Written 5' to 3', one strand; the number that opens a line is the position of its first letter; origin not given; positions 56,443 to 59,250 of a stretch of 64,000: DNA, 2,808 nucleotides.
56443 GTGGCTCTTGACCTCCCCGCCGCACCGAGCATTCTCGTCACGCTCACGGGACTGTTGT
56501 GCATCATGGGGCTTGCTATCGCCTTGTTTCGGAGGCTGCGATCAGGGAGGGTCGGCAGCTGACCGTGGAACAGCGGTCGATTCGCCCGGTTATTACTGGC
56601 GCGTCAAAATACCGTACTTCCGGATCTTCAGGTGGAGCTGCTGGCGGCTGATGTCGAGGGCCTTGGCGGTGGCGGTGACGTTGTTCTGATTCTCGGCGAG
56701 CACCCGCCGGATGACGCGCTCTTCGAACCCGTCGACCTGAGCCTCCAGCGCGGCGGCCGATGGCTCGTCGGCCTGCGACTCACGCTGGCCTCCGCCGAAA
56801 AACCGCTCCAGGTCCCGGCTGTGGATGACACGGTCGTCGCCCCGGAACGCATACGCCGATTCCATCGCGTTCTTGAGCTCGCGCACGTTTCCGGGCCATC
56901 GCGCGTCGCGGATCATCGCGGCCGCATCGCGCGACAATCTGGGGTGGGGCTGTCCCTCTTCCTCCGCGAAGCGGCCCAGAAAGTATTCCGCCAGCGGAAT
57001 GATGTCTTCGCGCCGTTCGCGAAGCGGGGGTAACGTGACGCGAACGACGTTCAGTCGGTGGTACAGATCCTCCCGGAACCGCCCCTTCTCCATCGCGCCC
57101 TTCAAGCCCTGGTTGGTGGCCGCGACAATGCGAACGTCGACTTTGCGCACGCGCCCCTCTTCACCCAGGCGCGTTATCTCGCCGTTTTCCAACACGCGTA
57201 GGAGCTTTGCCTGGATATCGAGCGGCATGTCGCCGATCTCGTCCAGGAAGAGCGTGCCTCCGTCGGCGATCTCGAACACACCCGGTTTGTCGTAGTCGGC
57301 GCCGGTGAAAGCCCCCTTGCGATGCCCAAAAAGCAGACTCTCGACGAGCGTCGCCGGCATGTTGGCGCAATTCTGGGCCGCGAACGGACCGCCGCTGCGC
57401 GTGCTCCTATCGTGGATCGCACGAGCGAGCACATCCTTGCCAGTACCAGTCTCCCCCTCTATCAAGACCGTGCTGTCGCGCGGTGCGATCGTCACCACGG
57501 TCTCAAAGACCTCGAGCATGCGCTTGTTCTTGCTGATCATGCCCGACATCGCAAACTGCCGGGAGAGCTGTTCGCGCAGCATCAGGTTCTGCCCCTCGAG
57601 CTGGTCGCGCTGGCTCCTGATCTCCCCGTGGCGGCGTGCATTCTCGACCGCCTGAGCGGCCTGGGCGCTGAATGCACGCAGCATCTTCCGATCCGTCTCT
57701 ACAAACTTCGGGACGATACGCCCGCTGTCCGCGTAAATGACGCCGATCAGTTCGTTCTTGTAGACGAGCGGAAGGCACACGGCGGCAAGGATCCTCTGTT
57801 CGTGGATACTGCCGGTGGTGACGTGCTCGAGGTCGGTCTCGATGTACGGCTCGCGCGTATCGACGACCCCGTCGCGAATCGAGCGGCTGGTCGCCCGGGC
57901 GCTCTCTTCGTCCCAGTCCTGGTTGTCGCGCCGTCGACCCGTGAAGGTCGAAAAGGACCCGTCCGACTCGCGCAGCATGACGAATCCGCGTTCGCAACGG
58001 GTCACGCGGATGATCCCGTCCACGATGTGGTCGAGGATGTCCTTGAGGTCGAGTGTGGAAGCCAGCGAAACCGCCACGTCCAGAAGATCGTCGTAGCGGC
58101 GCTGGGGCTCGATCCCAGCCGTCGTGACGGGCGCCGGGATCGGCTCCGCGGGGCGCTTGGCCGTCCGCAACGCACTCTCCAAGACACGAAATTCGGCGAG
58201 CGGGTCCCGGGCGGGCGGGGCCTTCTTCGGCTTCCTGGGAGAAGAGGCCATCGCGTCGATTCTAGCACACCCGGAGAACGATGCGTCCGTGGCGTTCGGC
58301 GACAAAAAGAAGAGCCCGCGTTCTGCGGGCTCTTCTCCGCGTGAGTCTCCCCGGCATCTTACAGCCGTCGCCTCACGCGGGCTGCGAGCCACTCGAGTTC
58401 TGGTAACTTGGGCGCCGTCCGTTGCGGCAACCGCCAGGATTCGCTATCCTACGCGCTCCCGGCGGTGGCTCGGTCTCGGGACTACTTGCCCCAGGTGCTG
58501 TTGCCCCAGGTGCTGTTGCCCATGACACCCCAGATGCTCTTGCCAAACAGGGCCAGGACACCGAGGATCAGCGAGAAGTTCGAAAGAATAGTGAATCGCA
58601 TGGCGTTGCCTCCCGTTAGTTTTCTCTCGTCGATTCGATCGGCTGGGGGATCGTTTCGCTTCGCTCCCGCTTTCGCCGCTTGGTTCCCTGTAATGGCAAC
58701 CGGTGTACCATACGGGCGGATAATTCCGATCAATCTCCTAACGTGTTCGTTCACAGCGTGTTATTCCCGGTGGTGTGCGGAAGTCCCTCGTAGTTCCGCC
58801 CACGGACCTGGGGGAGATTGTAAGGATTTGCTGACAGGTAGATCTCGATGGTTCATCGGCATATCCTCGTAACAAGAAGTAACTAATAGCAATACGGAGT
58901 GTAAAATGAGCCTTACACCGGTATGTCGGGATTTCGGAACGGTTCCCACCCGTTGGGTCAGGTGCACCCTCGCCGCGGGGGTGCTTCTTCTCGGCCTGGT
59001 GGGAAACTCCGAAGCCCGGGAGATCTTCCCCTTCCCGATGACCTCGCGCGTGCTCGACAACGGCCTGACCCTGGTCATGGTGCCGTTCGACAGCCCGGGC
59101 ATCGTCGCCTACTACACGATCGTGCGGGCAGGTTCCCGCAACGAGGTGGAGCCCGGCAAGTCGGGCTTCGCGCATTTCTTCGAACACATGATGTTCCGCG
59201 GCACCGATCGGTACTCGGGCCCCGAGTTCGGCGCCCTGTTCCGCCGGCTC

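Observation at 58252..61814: sigma54-driven 39-aa membrane peptide gene with its own terminator, next to a leaderless GAF-sigma54 activator gene and divergent from an M16 peptidase pair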

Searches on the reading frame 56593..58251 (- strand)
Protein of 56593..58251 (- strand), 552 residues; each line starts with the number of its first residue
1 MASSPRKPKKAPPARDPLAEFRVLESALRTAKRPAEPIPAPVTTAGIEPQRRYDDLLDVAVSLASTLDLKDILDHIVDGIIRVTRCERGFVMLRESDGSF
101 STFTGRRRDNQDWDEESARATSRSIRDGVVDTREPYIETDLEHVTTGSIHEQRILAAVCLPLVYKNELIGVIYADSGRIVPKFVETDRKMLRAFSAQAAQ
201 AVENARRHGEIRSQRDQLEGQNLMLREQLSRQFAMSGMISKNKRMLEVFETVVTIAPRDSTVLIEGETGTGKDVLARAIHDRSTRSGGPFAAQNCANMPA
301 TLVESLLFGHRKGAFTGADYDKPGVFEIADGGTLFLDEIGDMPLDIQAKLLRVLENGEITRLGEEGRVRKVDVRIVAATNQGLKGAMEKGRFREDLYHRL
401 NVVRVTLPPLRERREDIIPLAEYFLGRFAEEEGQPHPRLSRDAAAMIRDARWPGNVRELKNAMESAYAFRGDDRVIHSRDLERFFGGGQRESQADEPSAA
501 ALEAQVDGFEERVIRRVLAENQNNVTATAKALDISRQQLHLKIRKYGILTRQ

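Call 10: search_protein_families(library=ncbifam, proteins=[window:56593-58251:-], max_evalue=1)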
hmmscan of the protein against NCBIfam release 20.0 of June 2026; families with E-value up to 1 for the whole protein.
window:56593-58251:- (552 aa): 37 families (the best 25 are shown)
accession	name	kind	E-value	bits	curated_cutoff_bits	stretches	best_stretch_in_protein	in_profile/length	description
NF003451.0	PRK05022.1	equivalog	2.8e-104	349.7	476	1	153-548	111-510/512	nitric oxide reductase transcriptional regulator NorR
TIGR01817.1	nifA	equivalog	7.5e-100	335.2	528.85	1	54-481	5-438/534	nif-specific transcriptional activator NifA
NF041552.1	TF_PrdR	equivalog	1.4e-96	324.1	795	1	213-547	246-577/577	sigma-54 dependent transcriptional regulator PrdR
NF038308.1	RNA_repair_RtcR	equivalog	8.4e-94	315.3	650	1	213-547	157-517/530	RNA repair transcriptional activator RtcR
NF008469.0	PRK11361.1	equivalog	3.1e-92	309.7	714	1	219-548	126-456/461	acetoacetate metabolism transcriptional regulator AtoC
TIGR02915.1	PEP_resp_reg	equivalog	3.4e-90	303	502.6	1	217-548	121-444/445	PEP-CTERM-box response regulator transcription factor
TIGR01818.1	ntrC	equivalog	3.7e-88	296.3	558.6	1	233-529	131-422/463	nitrogen regulation protein NR(I)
NF011958.0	PRK15429.1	equivalog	5.4e-83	279.8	830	1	151-549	294-687/692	formate hydrogenlyase transcriptional activator FlhA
NF008085.0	PRK10820.1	equivalog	2.5e-81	273.9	576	1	233-551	201-515/520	transcriptional regulator TyrR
NF050807.1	TransRegFlbDCaul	equivalog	4.8e-80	269.6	750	1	237-546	119-438/454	sigma-54-dependent transcriptional regulator FlbD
TIGR02329.1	propionate_PrpR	equivalog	5e-80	269.6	499.2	1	222-542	198-523/526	propionate catabolism operon regulatory protein PrpR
TIGR02974.1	phageshock_pspF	equivalog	2.1e-78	263.9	443.55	2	239-492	2-256/336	phage shock protein operon transcriptional activator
NF008176.1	PRK10923.1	equivalog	9.1e-76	255.3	620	1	233-476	135-377/469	nitrogen regulation protein NR(I)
NF011953.0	PRK15424.1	equivalog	1.1e-75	255.2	703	1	200-545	187-533/538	propionate catabolism operon regulatory protein PrpR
NF041946.1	LuxO_transreg_Vib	equivalog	2.6e-75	254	800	1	232-476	129-372/463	quorum-sensing sigma-54 dependent transcriptional regulator LuxO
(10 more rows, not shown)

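Call 11: search_protein_families(library=pfam, proteins=[window:56593-58251:-], max_evalue=1)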
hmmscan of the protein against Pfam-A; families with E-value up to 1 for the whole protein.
window:56593-58251:- (552 aa): 13 families
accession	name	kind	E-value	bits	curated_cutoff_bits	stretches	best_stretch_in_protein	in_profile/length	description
PF00158.32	Sigma54_activat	-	9.6e-67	224.3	20.2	1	238-405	1-167/168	Sigma-54 interaction domain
PF25601.1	AAA_lid_14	-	1.4e-21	76.6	27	1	411-494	1-83/87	AAA+ ATPase lid domain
PF14532.12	Sigma54_activ_2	-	7.4e-20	72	25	1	243-410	5-138/138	Sigma-54 interaction domain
PF13185.12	GAF_2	-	1.2e-12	48.7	28.6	1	67-203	2-136/136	GAF domain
PF01590.32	GAF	-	1.6e-12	48.6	22.4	1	68-202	1-133/133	GAF domain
PF13492.12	GAF_3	-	1.4e-10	42.1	27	1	68-204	1-129/129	GAF domain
PF02954.25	HTH_8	-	1.1e-09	38.2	22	1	509-546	5-42/42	Bacterial regulatory protein, Fis family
PF07728.20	AAA_5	-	4.2e-08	33.7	22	1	262-383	2-125/139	AAA domain (dynein-related subfamily)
PF07724.20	AAA_2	-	1.6e-05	25.4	27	1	261-391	5-135/166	AAA domain (Cdc48 subfamily)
PF01078.27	Mg_chelatase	-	8e-05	22.6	20.3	1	317-387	93-164/207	Magnesium chelatase, subunit ChlI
PF13191.12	AAA_16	-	0.00084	20.3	32.6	1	247-308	14-75/167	AAA ATPase domain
PF00004.35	AAA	-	0.051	14.5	21.2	1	262-393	1-124/131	ATPase family associated with various cellular activities (AAA)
PF01695.23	IstB_IS21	-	0.096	12.6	24.1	1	208-348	43-171/238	IstB-like ATP binding protein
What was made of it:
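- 56593..58251 (-): GAF-AAA+-HTH sigma-54 enhancer-binding protein (552 aa), with GAFTGA, Walker A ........, Walker B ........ and a Fis-type HTH. Pfam GAF/GAF_2/GAF_3, Sigma54_activat (E 1e-66), AAA_lid_14 and HTH_8 in call 11.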

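Call 13: find_related_loci(query=window:56593-58251:-, collection=genome_contigs, flank=6000)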
Query window:56593-58251:- (552 aa) in genome_contigs; peptide patterns used: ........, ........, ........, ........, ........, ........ (x = any residue, [..] = any of these).
108 stretches matched a pattern; 2 encode a relative of the query (tblastn E <= 1e-3); 2 distinct loci.
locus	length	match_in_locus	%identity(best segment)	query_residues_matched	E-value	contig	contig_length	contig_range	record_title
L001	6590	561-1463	40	238-548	3e-62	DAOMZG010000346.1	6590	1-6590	MAG TPA_asm: Verrucomicrobiota bacterium isolate AMR_MDS_5606 NODE_2772_length_6590_cov_7.882326, whole genome shotgun s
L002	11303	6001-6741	44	237-485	2e-61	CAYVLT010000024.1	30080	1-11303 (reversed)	MAG TPA_asm: uncultured Ferruginibacter sp. isolate SRP262948_co1_76 genome assembly, contig: NODE_1390_length_30080_cov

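Call 15: find_encoding_contigs(protein=window:56593-58251:-, flank=10000, max_places=6)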
Protein window:56593-58251:- (552 aa): no gene with exactly this product is on record in the collection.
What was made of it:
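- Tried and rejected: Exact look-up of the activator protein (call 15): not on record.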

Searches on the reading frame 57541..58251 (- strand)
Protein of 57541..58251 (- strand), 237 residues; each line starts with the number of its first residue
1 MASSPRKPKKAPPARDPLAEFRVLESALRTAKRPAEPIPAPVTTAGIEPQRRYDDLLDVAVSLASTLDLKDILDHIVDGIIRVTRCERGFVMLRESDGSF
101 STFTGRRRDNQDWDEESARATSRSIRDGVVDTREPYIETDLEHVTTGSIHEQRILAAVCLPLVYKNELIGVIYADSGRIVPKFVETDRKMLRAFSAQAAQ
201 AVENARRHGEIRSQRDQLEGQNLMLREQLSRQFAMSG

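Call 57: find_homologous_proteins(query=window:57541-58251:-, max_evalue=0.00001)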
Query seq(237 aa) (237 aa): 3 proteins with E <= 0.00001 among 952 candidates.
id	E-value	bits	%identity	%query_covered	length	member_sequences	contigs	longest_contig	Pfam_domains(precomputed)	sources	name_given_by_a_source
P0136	1.4e-49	187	54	74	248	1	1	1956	PF13185.13,PF01590.33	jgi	jgi:GAF domain-containing protein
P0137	4.5e-48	182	47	82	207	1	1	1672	PF13185.13,PF01590.33,PF13492.13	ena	-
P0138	1.2e-33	135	46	72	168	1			PF13185.13,PF01590.33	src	-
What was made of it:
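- Tried and rejected: Word-indexed search with the activator's N-terminal/GAF part (call 57): only three fragments, and no taxonomy gained.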

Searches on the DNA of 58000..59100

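Call 9: search_rna_families(source=window, start=58000, end=59100, threshold=evalue, max_evalue=1)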
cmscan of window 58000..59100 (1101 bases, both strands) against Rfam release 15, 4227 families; matches with E-value up to 1: 2.
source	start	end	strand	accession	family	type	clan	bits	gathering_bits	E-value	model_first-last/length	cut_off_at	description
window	58305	58362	-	RF00506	Thr_leader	Cis-reg; leader;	-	21.2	55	0.28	1-118/118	no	Threonine operon leader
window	58898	58986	+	RF01400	istR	Gene; antitoxin;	-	17.4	45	0.94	1-130/130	no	istR Hfq binding RNA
